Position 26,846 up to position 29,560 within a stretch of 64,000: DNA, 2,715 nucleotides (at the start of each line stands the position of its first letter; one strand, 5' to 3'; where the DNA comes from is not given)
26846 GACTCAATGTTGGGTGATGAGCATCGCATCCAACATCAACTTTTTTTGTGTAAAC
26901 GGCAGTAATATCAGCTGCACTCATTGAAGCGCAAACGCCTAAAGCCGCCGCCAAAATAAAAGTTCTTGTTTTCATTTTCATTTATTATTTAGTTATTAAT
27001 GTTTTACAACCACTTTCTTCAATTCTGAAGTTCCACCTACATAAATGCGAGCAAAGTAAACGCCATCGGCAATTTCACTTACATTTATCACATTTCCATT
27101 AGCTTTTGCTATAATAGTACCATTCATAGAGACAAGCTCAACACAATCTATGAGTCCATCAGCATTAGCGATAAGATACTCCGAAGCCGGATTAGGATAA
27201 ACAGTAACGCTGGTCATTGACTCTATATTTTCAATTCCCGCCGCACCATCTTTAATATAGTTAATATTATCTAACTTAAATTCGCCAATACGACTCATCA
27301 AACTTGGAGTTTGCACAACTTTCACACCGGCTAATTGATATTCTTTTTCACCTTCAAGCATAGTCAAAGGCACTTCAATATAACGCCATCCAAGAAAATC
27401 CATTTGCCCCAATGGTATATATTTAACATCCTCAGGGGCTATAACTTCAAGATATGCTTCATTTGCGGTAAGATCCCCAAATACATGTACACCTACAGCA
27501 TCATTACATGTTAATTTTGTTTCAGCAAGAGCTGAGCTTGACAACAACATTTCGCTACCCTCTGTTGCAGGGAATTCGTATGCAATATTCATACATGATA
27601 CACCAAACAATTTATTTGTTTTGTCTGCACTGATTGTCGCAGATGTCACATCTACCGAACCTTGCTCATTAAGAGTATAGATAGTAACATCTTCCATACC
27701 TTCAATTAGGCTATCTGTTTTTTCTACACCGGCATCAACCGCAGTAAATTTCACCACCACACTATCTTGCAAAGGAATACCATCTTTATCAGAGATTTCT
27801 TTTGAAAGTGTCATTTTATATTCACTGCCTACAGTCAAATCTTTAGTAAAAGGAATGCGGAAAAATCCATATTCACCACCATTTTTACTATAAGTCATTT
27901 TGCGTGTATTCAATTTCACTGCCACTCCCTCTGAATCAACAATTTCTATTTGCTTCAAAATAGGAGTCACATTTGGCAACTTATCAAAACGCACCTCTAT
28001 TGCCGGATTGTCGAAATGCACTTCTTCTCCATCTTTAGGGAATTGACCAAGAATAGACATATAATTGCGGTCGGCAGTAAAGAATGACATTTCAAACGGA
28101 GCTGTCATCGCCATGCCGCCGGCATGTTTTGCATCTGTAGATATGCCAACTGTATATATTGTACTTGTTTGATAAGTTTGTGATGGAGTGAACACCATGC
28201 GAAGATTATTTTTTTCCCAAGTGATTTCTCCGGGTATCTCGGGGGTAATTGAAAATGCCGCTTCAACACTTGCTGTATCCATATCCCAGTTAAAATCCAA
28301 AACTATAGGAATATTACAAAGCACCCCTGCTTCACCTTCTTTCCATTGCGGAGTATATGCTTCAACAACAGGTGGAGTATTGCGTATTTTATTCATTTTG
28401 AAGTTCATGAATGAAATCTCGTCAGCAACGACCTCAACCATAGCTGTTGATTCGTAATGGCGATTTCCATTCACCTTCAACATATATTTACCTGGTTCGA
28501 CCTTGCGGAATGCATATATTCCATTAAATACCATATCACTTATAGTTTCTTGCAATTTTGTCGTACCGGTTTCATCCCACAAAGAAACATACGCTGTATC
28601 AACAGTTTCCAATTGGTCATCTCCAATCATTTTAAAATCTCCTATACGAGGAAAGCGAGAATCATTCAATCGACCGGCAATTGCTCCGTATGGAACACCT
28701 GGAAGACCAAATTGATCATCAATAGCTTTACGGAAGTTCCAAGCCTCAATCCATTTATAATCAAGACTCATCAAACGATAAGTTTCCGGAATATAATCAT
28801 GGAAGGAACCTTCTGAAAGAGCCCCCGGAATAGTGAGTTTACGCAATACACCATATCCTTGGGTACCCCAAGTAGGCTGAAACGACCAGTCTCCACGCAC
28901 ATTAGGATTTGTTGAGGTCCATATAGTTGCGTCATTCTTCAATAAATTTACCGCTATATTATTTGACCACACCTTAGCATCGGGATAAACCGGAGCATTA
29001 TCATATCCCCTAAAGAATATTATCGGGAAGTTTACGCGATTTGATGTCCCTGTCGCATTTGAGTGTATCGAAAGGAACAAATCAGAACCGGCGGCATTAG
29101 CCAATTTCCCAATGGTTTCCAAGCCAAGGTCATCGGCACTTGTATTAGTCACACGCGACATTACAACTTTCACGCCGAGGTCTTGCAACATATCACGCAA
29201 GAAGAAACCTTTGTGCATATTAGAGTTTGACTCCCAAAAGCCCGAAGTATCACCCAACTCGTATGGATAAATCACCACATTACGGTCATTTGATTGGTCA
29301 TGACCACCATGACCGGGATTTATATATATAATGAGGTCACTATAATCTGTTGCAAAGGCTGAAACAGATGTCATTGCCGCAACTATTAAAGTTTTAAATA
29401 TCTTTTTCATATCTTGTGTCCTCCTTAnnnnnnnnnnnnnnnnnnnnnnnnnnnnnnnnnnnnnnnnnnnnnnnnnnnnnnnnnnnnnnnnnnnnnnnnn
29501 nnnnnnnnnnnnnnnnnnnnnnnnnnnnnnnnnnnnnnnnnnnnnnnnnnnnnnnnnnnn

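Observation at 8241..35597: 27-kb co-directional supercluster linking T9SS-exported wall-degrading enzymes to a MurNAc import and catabolism operon: candidate system for harvesting foreign peptidoglycan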

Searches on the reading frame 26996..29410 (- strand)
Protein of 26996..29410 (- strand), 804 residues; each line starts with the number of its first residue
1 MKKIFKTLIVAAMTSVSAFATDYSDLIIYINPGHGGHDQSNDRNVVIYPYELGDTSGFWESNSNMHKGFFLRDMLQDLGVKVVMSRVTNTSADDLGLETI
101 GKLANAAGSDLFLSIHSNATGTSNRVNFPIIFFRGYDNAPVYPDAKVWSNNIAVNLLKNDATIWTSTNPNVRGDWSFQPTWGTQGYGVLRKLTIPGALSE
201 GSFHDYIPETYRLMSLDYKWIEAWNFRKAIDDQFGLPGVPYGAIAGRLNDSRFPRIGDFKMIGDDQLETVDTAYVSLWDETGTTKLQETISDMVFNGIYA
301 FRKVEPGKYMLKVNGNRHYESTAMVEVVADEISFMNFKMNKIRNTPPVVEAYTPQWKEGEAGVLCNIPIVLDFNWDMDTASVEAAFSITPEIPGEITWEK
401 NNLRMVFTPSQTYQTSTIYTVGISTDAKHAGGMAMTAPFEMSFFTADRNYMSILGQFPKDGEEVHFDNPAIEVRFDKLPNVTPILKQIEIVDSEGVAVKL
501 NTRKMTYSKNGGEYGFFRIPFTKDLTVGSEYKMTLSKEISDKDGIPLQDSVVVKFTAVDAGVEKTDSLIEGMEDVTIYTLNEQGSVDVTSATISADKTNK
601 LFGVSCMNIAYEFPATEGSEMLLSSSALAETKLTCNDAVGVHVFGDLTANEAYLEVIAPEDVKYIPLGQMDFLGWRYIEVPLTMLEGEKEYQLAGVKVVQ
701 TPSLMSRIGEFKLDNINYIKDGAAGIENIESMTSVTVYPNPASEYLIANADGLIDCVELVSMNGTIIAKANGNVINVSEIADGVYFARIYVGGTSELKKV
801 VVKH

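Call 4: search_protein_families(library=pfam, proteins=[window:26996-29410:-], max_evalue=0.01)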
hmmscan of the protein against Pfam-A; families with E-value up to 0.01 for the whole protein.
window:26996-29410:- (804 aa): 5 families
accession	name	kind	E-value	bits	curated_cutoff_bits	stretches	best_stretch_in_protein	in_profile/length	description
PF13205.12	Big_5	-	2e-16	61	23.6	2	344-445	2-105/105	Bacterial Ig-like domain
PF01520.23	Amidase_3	-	8.7e-14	52.4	27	1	28-230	1-172/174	N-acetylmuramoyl-L-alanine amidase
PF18962.6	Por_Secre_tail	-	4.1e-09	37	27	1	737-802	1-75/75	Secretion system C-terminal sorting domain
PF17210.9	SdrD_B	-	9.3e-06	26.3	29.7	1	264-324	18-75/112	SdrD B-like domain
PF13620.12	CarboxypepD_reg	-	0.0061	17.3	32.3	0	270-339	14-81/82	Carboxypeptidase regulatory-like domain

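Call 6: search_protein_families(library=ncbifam, proteins=[window:26996-29410:-], max_evalue=0.001)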
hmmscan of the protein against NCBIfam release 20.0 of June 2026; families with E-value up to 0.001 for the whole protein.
window:26996-29410:- (804 aa): 4 families
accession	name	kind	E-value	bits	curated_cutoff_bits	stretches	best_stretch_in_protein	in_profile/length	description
TIGR04183.1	Por_Secre_tail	domain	6e-12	45.4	23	1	737-803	1-72/72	T9SS type A sorting domain-containing protein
TIGR02883.1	spore_cwlD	equivalog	1.1e-05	25.6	221.55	1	27-123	2-98/189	N-acetylmuramoyl-L-alanine amidase CwlD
NF038140.1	amidase_Rv3717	exception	0.00026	20.5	335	0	54-125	61-131/233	Rv3717 family N-acetylmuramoyl-L-alanine amidase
NF038113.1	T9SSA_dep_M36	equivalog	0.00081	17.6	885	1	711-803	771-869/869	T9SS-dependent M36 family metallopeptidase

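Call 20: find_encoding_contigs(protein=window:26996-29410:-, flank=10000, max_places=6)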
Protein window:26996-29410:- (804 aa): 22 contigs read that carry it; 6 places shown.
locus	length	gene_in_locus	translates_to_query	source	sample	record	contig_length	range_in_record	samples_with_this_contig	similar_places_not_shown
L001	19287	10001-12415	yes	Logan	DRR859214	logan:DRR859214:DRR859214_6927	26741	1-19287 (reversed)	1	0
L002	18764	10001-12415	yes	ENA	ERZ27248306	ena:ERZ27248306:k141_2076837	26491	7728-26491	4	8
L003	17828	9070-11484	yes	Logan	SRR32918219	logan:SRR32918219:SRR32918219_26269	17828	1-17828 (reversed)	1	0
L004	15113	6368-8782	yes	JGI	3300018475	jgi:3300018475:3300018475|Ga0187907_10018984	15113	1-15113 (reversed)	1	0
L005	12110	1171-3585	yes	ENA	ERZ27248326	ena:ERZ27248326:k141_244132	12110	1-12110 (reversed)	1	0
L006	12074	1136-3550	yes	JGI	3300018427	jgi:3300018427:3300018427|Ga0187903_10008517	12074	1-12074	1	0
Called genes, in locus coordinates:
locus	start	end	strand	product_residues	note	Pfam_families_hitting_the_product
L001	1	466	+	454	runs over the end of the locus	PF00152:tRNA-synt_2 (faint), PF13393:tRNA-synt_His, PF00587:tRNA-synt_2b (weak), PF03129:HGTP_anticodon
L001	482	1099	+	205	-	PF13505:OMP_b-brl (weak), PF13568:OMP_b-brl_2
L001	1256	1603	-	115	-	-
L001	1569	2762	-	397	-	PF12799:LRR_4 (faint), PF13855:LRR_8 (faint)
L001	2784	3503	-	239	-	-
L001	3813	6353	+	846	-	PF09992:NAGPA, PF18962:Por_Secre_tail (weak)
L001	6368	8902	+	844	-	PF09992:NAGPA, PF02368:Big_2 (weak), PF18962:Por_Secre_tail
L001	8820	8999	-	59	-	-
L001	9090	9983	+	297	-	PF07676:PD40 (faint), PF26550:Tricorn_2nd (faint), PF26549:Tricorn_N (faint)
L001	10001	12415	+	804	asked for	PF01520:Amidase_3, PF17210:SdrD_B (faint), PF13205:Big_5, PF18962:Por_Secre_tail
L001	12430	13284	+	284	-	-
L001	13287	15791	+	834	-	PF01520:Amidase_3, PF13620:CarboxypepD_reg, PF17210:SdrD_B (weak), PF22904:NOMO1-like_2nd (weak), PF13205:Big_5 (weak), PF18962:Por_Secre_tail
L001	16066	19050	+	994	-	PF25275:Golvesin_C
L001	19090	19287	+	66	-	?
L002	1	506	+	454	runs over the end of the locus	PF00152:tRNA-synt_2 (faint), PF13393:tRNA-synt_His, PF00587:tRNA-synt_2b (weak), PF03129:HGTP_anticodon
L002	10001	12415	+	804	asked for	PF01520:Amidase_3, PF17210:SdrD_B (faint), PF13205:Big_5, PF18962:Por_Secre_tail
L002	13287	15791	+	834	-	PF01520:Amidase_3, PF13620:CarboxypepD_reg, PF17210:SdrD_B, PF22904:NOMO1-like_2nd (weak), PF13205:Big_5 (weak), PF18962:Por_Secre_tail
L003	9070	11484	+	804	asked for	PF01520:Amidase_3, PF17210:SdrD_B (faint), PF13205:Big_5, PF18962:Por_Secre_tail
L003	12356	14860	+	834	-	PF01520:Amidase_3, PF13620:CarboxypepD_reg, PF17210:SdrD_B, PF22904:NOMO1-like_2nd (weak), PF13205:Big_5 (weak), PF18962:Por_Secre_tail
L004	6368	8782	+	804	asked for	PF01520:Amidase_3, PF17210:SdrD_B (faint), PF13205:Big_5, PF18962:Por_Secre_tail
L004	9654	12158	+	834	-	PF01520:Amidase_3, PF13620:CarboxypepD_reg, PF17210:SdrD_B, PF22904:NOMO1-like_2nd (weak), PF13205:Big_5 (weak), PF18962:Por_Secre_tail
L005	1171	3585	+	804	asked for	PF01520:Amidase_3, PF17210:SdrD_B (faint), PF13205:Big_5, PF18962:Por_Secre_tail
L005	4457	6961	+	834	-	PF01520:Amidase_3, PF13620:CarboxypepD_reg, PF17210:SdrD_B, PF22904:NOMO1-like_2nd (weak), PF13205:Big_5 (weak), PF18962:Por_Secre_tail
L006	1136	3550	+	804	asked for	PF01520:Amidase_3, PF17210:SdrD_B (faint), PF13205:Big_5, PF18962:Por_Secre_tail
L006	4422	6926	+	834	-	PF01520:Amidase_3, PF13620:CarboxypepD_reg, PF17210:SdrD_B, PF22904:NOMO1-like_2nd (weak), PF13205:Big_5 (weak), PF18962:Por_Secre_tail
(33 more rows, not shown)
